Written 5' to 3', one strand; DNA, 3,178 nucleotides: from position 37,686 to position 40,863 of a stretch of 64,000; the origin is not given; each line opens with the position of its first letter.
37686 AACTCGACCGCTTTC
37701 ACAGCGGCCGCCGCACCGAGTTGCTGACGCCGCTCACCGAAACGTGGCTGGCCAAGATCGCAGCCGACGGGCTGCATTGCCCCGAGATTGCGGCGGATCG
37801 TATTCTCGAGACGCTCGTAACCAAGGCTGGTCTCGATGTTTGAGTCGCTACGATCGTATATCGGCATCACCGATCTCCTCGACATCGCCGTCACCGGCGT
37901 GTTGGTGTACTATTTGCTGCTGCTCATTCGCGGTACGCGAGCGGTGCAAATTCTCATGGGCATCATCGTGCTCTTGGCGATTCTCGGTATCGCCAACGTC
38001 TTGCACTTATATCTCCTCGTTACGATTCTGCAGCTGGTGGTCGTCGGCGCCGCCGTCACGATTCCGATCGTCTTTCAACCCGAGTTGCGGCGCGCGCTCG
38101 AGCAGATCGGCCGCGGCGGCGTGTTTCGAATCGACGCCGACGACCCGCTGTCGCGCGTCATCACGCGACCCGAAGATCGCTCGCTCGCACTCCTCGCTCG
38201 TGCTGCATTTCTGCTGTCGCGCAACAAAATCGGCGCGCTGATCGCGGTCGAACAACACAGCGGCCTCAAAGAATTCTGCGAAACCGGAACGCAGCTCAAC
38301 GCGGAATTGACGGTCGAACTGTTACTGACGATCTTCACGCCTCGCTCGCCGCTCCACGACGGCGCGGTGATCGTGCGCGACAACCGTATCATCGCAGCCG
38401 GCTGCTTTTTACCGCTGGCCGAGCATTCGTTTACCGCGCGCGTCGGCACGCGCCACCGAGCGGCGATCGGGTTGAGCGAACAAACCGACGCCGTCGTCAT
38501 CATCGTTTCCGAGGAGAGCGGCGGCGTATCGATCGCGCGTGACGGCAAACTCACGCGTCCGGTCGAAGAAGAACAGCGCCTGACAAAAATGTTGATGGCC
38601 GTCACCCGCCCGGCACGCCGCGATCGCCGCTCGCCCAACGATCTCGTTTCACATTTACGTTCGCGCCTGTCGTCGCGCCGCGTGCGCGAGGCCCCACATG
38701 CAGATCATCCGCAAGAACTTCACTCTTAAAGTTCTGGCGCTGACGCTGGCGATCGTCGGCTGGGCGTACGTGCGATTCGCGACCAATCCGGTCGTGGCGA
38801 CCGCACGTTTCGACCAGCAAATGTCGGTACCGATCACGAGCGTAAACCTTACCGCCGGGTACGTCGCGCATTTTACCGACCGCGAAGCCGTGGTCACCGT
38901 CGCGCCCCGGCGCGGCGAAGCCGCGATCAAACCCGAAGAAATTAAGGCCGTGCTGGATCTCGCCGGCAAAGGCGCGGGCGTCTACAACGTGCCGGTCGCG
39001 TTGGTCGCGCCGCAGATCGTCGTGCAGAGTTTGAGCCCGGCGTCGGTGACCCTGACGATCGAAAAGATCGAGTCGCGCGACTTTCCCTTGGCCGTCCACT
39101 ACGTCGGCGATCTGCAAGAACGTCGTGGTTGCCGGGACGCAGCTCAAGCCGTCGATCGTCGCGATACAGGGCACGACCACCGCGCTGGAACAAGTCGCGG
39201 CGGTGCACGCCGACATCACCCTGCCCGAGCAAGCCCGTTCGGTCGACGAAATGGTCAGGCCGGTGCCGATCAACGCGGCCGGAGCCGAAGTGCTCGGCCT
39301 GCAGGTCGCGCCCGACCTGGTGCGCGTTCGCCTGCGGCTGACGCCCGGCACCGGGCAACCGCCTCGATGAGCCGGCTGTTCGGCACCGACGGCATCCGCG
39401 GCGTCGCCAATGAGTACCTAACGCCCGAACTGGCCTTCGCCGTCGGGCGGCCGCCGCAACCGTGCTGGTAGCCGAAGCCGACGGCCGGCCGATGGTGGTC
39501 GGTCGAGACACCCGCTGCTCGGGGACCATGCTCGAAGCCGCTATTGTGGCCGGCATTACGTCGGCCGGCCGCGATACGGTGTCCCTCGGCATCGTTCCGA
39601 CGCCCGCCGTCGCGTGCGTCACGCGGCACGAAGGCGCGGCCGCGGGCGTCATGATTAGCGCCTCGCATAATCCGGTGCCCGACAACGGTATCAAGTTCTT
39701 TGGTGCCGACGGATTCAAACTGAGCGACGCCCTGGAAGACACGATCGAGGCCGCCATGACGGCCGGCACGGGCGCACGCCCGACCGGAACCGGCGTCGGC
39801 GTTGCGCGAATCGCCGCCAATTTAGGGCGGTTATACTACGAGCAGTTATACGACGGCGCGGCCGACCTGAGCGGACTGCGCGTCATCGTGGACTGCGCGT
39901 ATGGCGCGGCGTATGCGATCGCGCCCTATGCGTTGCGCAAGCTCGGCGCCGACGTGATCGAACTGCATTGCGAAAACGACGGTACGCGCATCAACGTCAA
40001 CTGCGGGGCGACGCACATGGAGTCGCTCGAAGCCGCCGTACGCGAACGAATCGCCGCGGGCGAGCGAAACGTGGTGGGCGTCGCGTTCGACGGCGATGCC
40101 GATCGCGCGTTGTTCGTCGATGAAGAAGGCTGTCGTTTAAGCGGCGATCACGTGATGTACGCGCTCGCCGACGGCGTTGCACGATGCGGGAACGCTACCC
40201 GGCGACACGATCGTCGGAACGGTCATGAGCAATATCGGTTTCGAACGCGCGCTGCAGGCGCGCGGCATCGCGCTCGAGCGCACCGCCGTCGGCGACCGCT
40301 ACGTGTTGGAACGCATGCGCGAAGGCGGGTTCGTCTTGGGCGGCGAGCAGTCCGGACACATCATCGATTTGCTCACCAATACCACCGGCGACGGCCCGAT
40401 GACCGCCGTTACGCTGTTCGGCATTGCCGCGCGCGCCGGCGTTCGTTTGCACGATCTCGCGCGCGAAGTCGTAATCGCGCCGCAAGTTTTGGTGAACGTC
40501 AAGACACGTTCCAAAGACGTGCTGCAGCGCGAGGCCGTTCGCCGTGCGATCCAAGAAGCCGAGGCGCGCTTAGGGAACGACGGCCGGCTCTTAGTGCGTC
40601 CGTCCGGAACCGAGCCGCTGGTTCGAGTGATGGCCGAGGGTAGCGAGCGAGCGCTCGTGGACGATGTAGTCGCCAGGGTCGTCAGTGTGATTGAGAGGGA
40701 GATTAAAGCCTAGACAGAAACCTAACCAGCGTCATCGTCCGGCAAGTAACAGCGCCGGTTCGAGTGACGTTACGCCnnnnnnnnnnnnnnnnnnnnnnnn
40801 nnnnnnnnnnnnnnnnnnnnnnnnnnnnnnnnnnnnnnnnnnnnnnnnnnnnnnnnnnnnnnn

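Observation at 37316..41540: c-di-AMP synthesis operon followed directly by a c-di-AMP riboswitch-controlled cell-wall hydrolase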

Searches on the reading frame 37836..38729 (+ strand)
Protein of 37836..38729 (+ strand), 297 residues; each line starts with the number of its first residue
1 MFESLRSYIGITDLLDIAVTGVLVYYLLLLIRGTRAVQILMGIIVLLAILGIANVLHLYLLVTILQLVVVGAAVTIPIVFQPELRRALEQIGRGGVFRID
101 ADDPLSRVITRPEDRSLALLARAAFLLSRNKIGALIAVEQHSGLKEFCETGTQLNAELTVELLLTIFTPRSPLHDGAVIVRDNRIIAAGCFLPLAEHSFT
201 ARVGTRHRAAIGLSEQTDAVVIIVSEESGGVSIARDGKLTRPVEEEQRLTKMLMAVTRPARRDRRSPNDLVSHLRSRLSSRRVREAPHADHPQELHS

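Call 4: search_protein_families(library=pfam, proteins=[window:37836-38729:+])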
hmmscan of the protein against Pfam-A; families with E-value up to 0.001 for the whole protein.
window:37836-38729:+ (297 aa): 2 families
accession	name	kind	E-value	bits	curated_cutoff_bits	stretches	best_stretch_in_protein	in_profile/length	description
PF02457.21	DAC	-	1.9e-42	144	27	1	123-239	3-119/119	DisA bacterial checkpoint controller nucleotide-binding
PF19293.4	CdaA_N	-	1.2e-07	32.2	23.8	1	9-83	5-80/81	CdaA N-terminal transmembrane domain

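Call 7: find_encoding_contigs(protein=window:37836-38729:+, flank=10000, max_places=6)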
Protein window:37836-38729:+ (297 aa): no gene with exactly this product is on record in the collection.
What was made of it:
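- Tried and rejected: Exact look-up of the window's CdaA in public assemblies found nothing (call 7), so the source genome could not be identified.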

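Call 9: find_related_loci(query=window:37836-38729:+, collection=genome_contigs, flank=10000)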
Query window:37836-38729:+ (297 aa) in genome_contigs; peptide patterns used: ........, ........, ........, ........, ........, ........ (x = any residue, [..] = any of these).
598 stretches matched a pattern (row limit reached: there are more); 474 encode a relative of the query (tblastn E <= 1e-3); the best 80 are kept; 80 distinct loci.
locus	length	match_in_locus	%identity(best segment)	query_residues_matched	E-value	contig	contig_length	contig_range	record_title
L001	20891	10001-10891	97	1-297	0e+0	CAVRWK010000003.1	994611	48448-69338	MAG: Candidatus Eremiobacteraeota bacterium isolate MFD05502.bin.3.281 genome assembly, contig: contig_9586, whole genom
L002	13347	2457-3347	97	1-297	0e+0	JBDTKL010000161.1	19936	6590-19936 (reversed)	MAG: Candidatus Tumulicola sp. isolate cluster2_bin.76 k127_2032403, whole genome shotgun sequence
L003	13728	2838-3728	89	1-297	3e-166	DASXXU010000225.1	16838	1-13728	MAG TPA_asm: Candidatus Tumulicola sp. isolate SMAG_U4806 k141_2546285, whole genome shotgun sequence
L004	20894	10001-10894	75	1-297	5e-136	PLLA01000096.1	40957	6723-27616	MAG: Vulcanimicrobiota bacterium isolate palsa_1529 73.20120800_P1D.16_contig_2337, whole genome shotgun sequence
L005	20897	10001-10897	74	1-297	4e-135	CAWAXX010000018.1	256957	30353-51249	MAG: Candidatus Eremiobacteraeota bacterium isolate MFD05841.bin.3.297 genome assembly, contig: contig_73326, whole geno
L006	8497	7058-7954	73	1-297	2e-129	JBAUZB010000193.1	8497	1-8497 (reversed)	MAG: Candidatus Tumulicola sp. isolate MFD09279_ilm_asm_bin10 k127_227505, whole genome shotgun sequence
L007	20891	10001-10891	72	1-297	2e-124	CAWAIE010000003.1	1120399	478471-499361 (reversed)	MAG: Candidatus Eremiobacteraeota bacterium isolate MFD02671.bin.1.97 genome assembly, contig: contig_19966, whole genom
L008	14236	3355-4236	65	1-297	1e-119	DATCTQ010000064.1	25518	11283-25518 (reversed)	MAG TPA_asm: Candidatus Tyrphobacter sp. isolate SMAG_U7335 k141_49326, whole genome shotgun sequence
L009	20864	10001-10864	65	9-297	2e-119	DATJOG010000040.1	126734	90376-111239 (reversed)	MAG TPA_asm: Candidatus Acidiferrales bacterium isolate SMAG_U14881 k141_2638455, whole genome shotgun sequence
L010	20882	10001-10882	65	1-297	4e-118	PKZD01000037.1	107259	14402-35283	MAG: Vulcanimicrobiota bacterium isolate palsa_1504 73.20120500_P13.25_contig_2731, whole genome shotgun sequence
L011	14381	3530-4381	67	1-285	2e-117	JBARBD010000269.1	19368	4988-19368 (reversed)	MAG: Candidatus Baltobacteraceae bacterium isolate MFD05764_ilm_asm_bin39 k127_825101, whole genome shotgun sequence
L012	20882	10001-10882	70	1-297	7e-116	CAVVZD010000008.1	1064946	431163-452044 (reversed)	MAG: Candidatus Eremiobacteraeota bacterium isolate MFD01248.bin.1.104 genome assembly, contig: contig_6760, whole genom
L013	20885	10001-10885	69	1-297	2e-115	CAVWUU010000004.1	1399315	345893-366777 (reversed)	MAG: Candidatus Eremiobacteria bacterium isolate MFD09603.bin.2.61 genome assembly, contig: contig_6758, whole genome sh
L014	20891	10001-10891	70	1-297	6e-115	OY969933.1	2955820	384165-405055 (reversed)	MAG: Candidatus Eremiobacteraeota bacterium isolate MFD05502.bin.c.2 genome assembly, chromosome: 1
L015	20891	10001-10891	70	1-297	5e-115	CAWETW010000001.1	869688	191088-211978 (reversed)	MAG: Candidatus Eremiobacteraeota bacterium isolate MFD05841.bin.2.1 genome assembly, contig: contig_12849, whole genome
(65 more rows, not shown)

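Call 40: search_protein_families(library=ncbifam, proteins=[window:37836-38729:+, L002:3319-3990:+, L002:3987-5333:+], max_evalue=0.01)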
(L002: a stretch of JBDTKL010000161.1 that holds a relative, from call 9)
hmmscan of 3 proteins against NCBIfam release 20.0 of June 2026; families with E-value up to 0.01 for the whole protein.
window:37836-38729:+ (297 aa): 5 families
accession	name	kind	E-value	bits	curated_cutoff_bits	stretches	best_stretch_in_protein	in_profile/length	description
TIGR00159.1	TIGR00159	equivalog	2.7e-69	233.3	188.8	1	12-252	12-246/254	diadenylate cyclase CdaA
NF038328.1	c-di-AMP_CdaS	exception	3.7e-41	140.8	225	1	118-239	65-187/191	sporulation-specific diadenylate cyclase CdaS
NF038327.1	c-di-AMP_CdaM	exception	2.1e-36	125.3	225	1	117-255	50-191/196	diadenylate cyclase CdaM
NF010009.0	PRK13482.1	equivalog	3.8e-11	42.7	201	1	129-238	31-137/357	DNA integrity scanning diadenylate cyclase DisA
NF041371.1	Diadnylcyc_Halo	equivalog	0.00013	21.5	430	1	175-241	194-263/270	diadenylate cyclase DacZ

L002:3319-3990:+ (223 aa): 0 families

L002:3987-5333:+ (448 aa): 7 families
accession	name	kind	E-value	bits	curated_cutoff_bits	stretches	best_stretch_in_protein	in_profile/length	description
TIGR01455.1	glmM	equivalog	6.9e-156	519.4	447.55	1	5-443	1-441/442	phosphoglucosamine mutase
TIGR03990.1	Arch_GlmM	equivalog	2.5e-95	320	439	1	3-439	2-441/444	phosphoglucosamine mutase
NF046027.1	PhglucPhmanMutPgmG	equivalog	8.4e-43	146.7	600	1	10-436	15-444/460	phosphoglucomutase/phosphomannomutase PgmG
NF007088.0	PRK09542.1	equivalog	5.6e-41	141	618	1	4-443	11-454/456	phosphomannomutase/phosphoglucomutase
NF011943.0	PRK15414.1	subfamily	1.2e-22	80.6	801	1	7-332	9-333/456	phosphomannomutase CpsG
NF005737.0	PRK07564.1-1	equivalog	1.5e-09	37.1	378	1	35-127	45-143/543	alpha-D-glucose phosphate-specific phosphoglucomutase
TIGR01132.1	pgm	equivalog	1.8e-09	36.6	778.05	1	5-118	42-165/546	phosphoglucomutase (alpha-D-glucose-1,6-bisphosphate-dependent)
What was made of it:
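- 37836..38729 (+): cdaA, membrane diadenylate cyclase (intact). TIGR00159 at 233.3 bits (cut-off 188.8); PF02457 DAC at 144 bits; PF19293 CdaA_N (calls 4, 40).
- On c-di-AMP riboswitch (ydaO/yuaA, Rfam RF00379): CdaA matches equivalog TIGR00159 at 233 bits (call 40).
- Checked: Gene identities are as follows. cdaA is 37836-38729 (TIGR00159 at 233 bits against a cut-off of 188.8; Pfam DAC and CdaA_N; calls 4, 40).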

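Call 41: search_protein_families(library=pfam, proteins=[L002:3319-3990:+, L002:3987-5333:+], max_evalue=0.1)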
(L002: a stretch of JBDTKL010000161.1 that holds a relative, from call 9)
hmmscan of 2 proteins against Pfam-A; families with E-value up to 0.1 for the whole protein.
L002:3319-3990:+ (223 aa): 1 family
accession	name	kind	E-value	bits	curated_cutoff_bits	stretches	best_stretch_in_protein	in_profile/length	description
PF07949.17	YbbR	-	3.5e-06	27.7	22.3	1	44-121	1-81/81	YbbR-like protein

L002:3987-5333:+ (448 aa): 4 families
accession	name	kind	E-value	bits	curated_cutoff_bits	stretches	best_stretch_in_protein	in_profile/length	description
PF02878.22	PGM_PMM_I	-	9.2e-46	155.4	22.5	1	3-132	2-132/138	Phosphoglucomutase/phosphomannomutase, alpha/beta/alpha domain I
PF02880.22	PGM_PMM_III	-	9.6e-32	110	20.7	1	260-367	2-110/115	Phosphoglucomutase/phosphomannomutase, alpha/beta/alpha domain III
PF00408.26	PGM_PMM_IV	-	4.1e-17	62.4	23.1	1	375-439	1-66/68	Phosphoglucomutase/phosphomannomutase, C-terminal domain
PF02879.22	PGM_PMM_II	-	2.1e-14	54.3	29.3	1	168-255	18-103/103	Phosphoglucomutase/phosphomannomutase, alpha/beta/alpha domain II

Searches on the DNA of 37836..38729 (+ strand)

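Call 10: search_rna_families(sources=[L001, L004, L007, L010, L014, L021, L025], threshold=gathering)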
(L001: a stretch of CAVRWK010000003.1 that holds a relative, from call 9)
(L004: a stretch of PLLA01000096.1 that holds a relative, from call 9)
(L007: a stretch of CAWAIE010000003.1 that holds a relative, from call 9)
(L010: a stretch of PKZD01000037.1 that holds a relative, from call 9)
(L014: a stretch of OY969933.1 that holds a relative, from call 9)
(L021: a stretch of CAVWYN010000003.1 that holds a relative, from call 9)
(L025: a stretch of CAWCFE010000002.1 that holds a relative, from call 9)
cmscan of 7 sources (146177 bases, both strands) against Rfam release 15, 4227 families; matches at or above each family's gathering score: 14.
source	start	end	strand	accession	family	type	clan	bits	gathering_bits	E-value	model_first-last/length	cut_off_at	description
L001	12941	13082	+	RF00379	c-di-AMP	Cis-reg; riboswitch;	-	88.9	38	4.3e-19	1-134/134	no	c-di-AMP riboswitch aptamer (ydaO/yuaA leader)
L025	12925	13068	+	RF00379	c-di-AMP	Cis-reg; riboswitch;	-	79.7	38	1.6e-16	1-134/134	no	c-di-AMP riboswitch aptamer (ydaO/yuaA leader)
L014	12935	13078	+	RF00379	c-di-AMP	Cis-reg; riboswitch;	-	79.2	38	2.2e-16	1-134/134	no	c-di-AMP riboswitch aptamer (ydaO/yuaA leader)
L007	12934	13076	+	RF00379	c-di-AMP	Cis-reg; riboswitch;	-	78.3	38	3.9e-16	1-134/134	no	c-di-AMP riboswitch aptamer (ydaO/yuaA leader)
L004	12947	13091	+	RF00379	c-di-AMP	Cis-reg; riboswitch;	-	77.9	38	4.9e-16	1-134/134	no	c-di-AMP riboswitch aptamer (ydaO/yuaA leader)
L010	12920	13110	+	RF00379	c-di-AMP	Cis-reg; riboswitch;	-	75.8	38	1.8e-15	1-134/134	no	c-di-AMP riboswitch aptamer (ydaO/yuaA leader)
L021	13020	13160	+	RF00379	c-di-AMP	Cis-reg; riboswitch;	-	74.2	38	5.3e-15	1-134/134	no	c-di-AMP riboswitch aptamer (ydaO/yuaA leader)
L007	13787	13858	+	RF00005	tRNA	Gene; tRNA;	CL00001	66.7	29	5.7e-12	1-71/71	no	tRNA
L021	13867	13938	+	RF00005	tRNA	Gene; tRNA;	CL00001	65.5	29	1.3e-11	1-71/71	no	tRNA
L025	14097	14168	+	RF00005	tRNA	Gene; tRNA;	CL00001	65.5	29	1.3e-11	1-71/71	no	tRNA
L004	13781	13852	+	RF00005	tRNA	Gene; tRNA;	CL00001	64.3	29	2.6e-11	1-71/71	no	tRNA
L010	14171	14242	+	RF00005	tRNA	Gene; tRNA;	CL00001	63.3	29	5.1e-11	1-71/71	no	tRNA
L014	13831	13902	+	RF00005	tRNA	Gene; tRNA;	CL00001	62.7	29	7.1e-11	1-71/71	no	tRNA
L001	13763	13834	+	RF00005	tRNA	Gene; tRNA;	CL00001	62.2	29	9.8e-11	1-71/71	no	tRNA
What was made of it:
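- The same element scores 74-89 bits in 7 of 7 relatives tested with Rfam (call 10).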

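Call 34: search_rna_families(source=L065, start=12700, end=13200, threshold=evalue, max_evalue=1, show_alignments=3)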
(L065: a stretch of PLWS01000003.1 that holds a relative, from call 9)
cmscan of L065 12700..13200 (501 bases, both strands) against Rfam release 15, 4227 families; matches with E-value up to 1: 1.
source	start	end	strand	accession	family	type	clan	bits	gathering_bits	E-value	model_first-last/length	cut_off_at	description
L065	12991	13126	+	RF00379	c-di-AMP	Cis-reg; riboswitch;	-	87.1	38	4.6e-21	1-134/134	no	c-di-AMP riboswitch aptamer (ydaO/yuaA leader)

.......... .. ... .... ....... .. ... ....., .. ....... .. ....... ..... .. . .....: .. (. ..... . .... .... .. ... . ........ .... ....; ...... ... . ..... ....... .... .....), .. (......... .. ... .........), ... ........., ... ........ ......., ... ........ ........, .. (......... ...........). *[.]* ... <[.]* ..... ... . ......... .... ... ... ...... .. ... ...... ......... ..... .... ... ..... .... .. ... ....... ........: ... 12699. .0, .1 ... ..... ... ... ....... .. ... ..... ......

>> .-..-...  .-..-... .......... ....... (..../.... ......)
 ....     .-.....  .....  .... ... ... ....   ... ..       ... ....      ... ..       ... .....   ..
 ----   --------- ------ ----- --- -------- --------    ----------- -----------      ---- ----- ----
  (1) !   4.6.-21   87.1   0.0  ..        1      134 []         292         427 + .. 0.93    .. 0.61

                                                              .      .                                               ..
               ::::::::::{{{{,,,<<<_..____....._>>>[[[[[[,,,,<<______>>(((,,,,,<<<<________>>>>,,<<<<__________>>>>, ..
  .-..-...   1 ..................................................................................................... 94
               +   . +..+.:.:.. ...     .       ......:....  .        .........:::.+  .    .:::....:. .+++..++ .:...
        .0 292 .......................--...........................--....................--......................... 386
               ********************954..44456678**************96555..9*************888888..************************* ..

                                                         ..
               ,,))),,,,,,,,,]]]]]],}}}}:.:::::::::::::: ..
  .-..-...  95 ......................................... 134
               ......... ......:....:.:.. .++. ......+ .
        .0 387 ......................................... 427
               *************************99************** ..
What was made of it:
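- On c-di-AMP riboswitch (ydaO/yuaA, Rfam RF00379): Relatives score 74-89 bits (calls 10, 34).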

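Call 67: search_rna_families(source=L061, start=12880, end=13040, threshold=evalue, max_evalue=10, show_alignments=2)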
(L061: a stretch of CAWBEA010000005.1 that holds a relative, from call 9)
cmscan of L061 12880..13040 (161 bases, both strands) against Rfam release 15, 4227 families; matches with E-value up to 10: 1.
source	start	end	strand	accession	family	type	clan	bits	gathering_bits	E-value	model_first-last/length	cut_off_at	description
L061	12909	12943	+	RF02206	WT1-AS_4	Gene; lncRNA;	-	9.2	60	9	100-134/134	no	WT1 antisense RNA conserved region 4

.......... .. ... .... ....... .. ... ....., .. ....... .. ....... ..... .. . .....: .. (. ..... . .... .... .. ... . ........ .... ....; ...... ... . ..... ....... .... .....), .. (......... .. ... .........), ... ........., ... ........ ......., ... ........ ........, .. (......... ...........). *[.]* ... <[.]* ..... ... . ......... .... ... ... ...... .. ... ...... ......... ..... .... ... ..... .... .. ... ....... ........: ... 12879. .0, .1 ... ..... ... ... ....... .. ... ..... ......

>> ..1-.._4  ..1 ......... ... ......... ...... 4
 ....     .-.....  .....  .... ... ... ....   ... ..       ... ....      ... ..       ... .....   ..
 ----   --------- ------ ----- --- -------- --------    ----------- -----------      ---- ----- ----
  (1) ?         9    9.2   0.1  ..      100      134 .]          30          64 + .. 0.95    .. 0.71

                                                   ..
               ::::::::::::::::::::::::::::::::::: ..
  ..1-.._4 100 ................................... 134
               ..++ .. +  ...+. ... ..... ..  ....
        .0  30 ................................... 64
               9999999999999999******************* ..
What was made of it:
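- Tried and rejected: Rfam at E up to 1-10 finds nothing beyond chance (calls 34, 67).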

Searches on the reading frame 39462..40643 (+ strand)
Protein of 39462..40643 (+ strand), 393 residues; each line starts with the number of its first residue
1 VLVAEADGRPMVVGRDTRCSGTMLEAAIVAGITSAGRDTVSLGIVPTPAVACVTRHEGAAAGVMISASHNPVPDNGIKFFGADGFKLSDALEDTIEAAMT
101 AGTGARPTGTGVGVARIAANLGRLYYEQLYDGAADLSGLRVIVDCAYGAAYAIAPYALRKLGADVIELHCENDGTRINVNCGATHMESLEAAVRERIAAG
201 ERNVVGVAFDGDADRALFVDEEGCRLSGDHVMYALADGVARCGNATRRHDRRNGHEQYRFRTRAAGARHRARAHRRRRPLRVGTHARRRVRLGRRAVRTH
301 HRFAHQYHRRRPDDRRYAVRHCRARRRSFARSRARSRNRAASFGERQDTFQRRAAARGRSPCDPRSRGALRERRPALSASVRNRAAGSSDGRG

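Call 4: search_protein_families(library=pfam, proteins=[window:39462-40643:+])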
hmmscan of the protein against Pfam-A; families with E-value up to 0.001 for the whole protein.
window:39462-40643:+ (393 aa): 2 families
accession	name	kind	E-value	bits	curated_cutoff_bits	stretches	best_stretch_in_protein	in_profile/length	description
PF02878.22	PGM_PMM_I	-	7.9e-33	113.5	22.5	1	6-102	38-134/138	Phosphoglucomutase/phosphomannomutase, alpha/beta/alpha domain I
PF02879.22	PGM_PMM_II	-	7.6e-16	59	29.3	1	136-223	18-103/103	Phosphoglucomutase/phosphomannomutase, alpha/beta/alpha domain II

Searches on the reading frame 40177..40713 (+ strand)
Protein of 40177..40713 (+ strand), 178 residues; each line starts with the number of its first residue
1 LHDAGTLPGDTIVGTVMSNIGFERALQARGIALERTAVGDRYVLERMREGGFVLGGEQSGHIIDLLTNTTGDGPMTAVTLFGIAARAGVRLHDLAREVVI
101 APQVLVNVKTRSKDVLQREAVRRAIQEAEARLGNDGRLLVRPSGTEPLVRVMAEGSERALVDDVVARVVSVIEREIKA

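Call 4: search_protein_families(library=pfam, proteins=[window:40177-40713:+])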
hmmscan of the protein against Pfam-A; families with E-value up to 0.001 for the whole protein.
window:40177-40713:+ (178 aa): 2 families
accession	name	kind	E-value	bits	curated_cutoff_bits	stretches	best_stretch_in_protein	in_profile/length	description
PF02880.22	PGM_PMM_III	-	2.4e-28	99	20.7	1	5-97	17-110/115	Phosphoglucomutase/phosphomannomutase, alpha/beta/alpha domain III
PF00408.26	PGM_PMM_IV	-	4.8e-18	65.4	23.1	1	105-169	1-66/68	Phosphoglucomutase/phosphomannomutase, C-terminal domain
